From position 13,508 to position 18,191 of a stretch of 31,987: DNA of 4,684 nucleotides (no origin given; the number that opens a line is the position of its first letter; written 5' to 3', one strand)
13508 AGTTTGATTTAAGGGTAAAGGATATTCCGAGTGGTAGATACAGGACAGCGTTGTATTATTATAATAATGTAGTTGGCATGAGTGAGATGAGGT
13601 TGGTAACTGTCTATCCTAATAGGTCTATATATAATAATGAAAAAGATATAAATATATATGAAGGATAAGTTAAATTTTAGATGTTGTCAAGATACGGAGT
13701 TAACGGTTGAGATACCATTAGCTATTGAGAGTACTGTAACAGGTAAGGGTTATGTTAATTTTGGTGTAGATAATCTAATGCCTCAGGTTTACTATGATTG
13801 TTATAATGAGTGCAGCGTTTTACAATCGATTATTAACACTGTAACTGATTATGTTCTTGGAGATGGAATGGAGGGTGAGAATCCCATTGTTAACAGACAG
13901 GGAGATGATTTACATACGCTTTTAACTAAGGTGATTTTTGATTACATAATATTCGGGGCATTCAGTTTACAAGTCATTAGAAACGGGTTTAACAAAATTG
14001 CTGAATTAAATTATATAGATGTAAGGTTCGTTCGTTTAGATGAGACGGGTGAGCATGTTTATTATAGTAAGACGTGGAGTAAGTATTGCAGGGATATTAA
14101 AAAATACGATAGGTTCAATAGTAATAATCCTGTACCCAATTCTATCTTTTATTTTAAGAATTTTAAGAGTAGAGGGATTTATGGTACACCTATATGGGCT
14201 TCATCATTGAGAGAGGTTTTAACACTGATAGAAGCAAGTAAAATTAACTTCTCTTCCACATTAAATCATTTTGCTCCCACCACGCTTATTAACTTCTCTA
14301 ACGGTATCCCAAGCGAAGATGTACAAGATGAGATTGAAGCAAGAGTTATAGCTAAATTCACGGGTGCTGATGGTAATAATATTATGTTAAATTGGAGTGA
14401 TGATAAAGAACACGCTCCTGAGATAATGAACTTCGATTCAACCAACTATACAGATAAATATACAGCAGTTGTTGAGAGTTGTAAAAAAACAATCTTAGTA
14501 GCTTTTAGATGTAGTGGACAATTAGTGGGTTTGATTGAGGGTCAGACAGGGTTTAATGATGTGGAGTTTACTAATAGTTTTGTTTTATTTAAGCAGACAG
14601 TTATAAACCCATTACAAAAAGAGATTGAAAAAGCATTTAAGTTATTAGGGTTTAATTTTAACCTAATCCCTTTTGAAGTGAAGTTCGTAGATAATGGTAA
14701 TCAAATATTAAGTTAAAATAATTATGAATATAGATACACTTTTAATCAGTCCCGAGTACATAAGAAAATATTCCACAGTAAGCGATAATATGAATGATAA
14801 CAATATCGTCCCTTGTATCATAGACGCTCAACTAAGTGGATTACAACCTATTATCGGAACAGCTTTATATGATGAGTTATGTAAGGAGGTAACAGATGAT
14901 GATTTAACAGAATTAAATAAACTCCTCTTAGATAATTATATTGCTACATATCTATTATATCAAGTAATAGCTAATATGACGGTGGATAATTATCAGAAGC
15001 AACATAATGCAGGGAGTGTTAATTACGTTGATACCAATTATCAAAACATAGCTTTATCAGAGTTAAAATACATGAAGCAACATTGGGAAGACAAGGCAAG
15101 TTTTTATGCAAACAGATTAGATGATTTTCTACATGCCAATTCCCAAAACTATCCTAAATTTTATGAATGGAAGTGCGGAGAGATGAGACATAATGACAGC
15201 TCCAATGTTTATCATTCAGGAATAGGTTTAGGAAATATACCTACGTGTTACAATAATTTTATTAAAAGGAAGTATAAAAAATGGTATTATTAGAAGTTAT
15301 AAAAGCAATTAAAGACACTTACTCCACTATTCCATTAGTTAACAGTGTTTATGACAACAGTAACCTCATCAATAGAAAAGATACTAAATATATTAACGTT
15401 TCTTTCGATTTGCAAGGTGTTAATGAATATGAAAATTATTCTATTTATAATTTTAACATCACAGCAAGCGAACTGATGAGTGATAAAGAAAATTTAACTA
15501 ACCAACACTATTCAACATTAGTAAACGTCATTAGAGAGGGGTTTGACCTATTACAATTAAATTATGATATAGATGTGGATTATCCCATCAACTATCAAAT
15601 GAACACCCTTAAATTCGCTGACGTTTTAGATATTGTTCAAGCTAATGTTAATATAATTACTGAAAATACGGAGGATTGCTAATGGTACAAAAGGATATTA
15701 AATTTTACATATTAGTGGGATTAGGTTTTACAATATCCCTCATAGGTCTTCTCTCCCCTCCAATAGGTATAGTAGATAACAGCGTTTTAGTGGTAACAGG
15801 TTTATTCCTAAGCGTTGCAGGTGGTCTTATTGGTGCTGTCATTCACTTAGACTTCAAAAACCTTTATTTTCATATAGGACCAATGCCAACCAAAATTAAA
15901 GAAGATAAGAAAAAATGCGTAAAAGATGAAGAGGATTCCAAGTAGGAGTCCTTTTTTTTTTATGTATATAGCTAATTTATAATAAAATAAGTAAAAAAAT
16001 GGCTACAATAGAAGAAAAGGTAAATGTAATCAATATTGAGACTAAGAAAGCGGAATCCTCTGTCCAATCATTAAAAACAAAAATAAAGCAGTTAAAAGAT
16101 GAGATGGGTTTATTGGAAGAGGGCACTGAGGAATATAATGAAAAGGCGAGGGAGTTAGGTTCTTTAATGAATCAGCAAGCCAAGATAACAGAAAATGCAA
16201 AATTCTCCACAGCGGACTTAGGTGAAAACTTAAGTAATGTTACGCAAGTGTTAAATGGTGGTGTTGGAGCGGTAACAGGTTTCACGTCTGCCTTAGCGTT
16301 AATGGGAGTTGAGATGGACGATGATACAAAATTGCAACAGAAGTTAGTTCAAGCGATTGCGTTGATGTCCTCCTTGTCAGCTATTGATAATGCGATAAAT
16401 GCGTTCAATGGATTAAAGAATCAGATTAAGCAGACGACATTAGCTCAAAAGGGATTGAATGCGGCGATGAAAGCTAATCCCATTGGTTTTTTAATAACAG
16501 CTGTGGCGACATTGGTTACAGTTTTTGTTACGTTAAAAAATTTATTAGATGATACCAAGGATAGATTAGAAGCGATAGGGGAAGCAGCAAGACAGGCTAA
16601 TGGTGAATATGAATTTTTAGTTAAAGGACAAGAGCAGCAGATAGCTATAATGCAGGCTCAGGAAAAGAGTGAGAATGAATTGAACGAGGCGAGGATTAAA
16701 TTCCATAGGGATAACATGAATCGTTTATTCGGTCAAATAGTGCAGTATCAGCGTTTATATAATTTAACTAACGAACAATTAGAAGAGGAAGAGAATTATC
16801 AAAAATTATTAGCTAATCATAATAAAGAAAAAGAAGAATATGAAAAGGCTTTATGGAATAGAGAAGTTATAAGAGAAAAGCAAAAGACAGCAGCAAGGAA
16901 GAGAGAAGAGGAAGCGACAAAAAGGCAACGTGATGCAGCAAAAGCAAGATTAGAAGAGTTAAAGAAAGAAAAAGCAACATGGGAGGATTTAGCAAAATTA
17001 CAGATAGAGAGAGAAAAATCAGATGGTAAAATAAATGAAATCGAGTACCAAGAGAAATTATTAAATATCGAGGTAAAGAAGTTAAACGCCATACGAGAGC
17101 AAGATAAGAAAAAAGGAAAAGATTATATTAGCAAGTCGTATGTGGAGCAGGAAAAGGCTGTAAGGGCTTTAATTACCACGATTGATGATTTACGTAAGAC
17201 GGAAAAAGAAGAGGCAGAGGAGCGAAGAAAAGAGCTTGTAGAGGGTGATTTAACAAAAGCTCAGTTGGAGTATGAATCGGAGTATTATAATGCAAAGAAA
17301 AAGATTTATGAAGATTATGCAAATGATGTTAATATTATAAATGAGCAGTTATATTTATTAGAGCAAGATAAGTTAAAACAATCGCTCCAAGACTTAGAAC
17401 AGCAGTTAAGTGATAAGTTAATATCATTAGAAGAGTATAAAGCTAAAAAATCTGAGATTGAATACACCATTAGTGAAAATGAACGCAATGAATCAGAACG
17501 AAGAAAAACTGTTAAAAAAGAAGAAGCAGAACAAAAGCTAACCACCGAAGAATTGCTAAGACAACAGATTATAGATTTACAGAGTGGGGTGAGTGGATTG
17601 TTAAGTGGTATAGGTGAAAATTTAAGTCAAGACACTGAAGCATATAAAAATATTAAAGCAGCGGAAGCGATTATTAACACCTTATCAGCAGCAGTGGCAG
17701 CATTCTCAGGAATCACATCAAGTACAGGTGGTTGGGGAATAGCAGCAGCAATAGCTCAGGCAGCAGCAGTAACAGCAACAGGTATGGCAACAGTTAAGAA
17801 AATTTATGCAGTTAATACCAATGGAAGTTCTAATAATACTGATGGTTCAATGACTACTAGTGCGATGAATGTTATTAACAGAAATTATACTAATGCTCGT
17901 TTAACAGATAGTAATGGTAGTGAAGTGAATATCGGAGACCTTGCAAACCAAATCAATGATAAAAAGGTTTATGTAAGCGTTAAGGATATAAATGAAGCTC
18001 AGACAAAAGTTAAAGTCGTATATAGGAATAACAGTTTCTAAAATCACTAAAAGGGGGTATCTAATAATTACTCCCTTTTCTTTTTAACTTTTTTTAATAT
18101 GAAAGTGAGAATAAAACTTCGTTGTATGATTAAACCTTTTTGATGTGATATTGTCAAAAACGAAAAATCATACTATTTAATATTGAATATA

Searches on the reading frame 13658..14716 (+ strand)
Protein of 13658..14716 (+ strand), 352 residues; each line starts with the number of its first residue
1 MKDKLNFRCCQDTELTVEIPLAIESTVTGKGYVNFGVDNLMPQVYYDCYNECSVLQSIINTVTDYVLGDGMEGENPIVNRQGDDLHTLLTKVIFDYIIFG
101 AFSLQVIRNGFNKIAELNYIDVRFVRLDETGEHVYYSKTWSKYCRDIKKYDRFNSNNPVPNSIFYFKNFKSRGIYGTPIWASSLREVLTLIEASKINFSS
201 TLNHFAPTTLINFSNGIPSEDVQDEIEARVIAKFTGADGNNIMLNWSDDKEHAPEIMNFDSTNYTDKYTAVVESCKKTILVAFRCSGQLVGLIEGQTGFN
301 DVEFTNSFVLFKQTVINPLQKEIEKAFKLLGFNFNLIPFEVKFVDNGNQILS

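Call 23: search_protein_families(library=phrogs, proteins=[window:13658-14716:+], max_evalue=0.001)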
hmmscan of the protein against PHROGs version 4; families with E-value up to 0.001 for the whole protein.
window:13658-14716:+ (352 aa): 3 families
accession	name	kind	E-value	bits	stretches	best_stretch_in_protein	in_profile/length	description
phrog_11226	-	head and packaging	1.6e-28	100.9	1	31-313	23-343/388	portal protein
phrog_68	-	head and packaging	3.4e-11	43.4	1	89-339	96-334/344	portal protein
phrog_12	-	head and packaging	4.4e-08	33.6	1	87-328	142-362/646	portal protein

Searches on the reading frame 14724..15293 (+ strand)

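Call 23: search_protein_families(library=phrogs, proteins=[window:14724-15293:+], max_evalue=0.001)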
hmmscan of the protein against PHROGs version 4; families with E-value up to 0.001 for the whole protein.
window:14724-15293:+ (189 aa): 1 family
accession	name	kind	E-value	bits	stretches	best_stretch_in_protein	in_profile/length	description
phrog_35048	-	unknown function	6.4e-07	30.4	1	4-189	4-181/184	-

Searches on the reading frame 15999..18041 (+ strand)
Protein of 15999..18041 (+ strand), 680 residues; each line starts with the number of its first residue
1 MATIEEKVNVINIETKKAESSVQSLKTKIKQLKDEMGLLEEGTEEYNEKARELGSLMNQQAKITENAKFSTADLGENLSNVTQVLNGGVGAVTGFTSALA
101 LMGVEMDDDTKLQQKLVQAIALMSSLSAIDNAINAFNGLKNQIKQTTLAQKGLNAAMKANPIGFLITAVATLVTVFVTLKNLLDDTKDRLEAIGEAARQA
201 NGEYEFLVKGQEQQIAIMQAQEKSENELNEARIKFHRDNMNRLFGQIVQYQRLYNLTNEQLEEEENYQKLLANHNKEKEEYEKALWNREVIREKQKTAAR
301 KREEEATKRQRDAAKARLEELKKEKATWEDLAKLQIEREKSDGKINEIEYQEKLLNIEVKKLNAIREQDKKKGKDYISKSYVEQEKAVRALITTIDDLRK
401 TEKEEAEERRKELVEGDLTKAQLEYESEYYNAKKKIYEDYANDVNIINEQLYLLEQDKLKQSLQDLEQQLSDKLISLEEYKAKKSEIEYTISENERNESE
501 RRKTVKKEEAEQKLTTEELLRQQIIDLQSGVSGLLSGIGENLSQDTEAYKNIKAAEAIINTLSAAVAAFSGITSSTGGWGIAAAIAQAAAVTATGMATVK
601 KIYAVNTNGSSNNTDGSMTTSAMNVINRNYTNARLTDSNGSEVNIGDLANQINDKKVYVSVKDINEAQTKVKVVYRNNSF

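Call 23: search_protein_families(library=phrogs, proteins=[window:15999-18041:+], max_evalue=0.001)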
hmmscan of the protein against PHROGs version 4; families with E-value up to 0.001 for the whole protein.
window:15999-18041:+ (680 aa): 6 families
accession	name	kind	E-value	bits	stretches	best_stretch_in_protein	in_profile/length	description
phrog_1538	-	tail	1.8e-10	41.2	1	16-599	151-697/811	tail length tape measure protein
phrog_971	-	lysis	5.5e-08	32.9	1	20-177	320-535/1338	endolysin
phrog_3981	-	tail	1.5e-07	31.9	1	19-201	221-368/584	tail length tape measure protein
phrog_3336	-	tail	1.2e-05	25.1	1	76-200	261-379/1051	tail length tape measure protein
phrog_4197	-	tail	0.00044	19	1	75-179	780-860/1783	tail length tape measure protein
phrog_339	-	tail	0.00046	19.5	1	18-597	471-991/1123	tail length tape measure protein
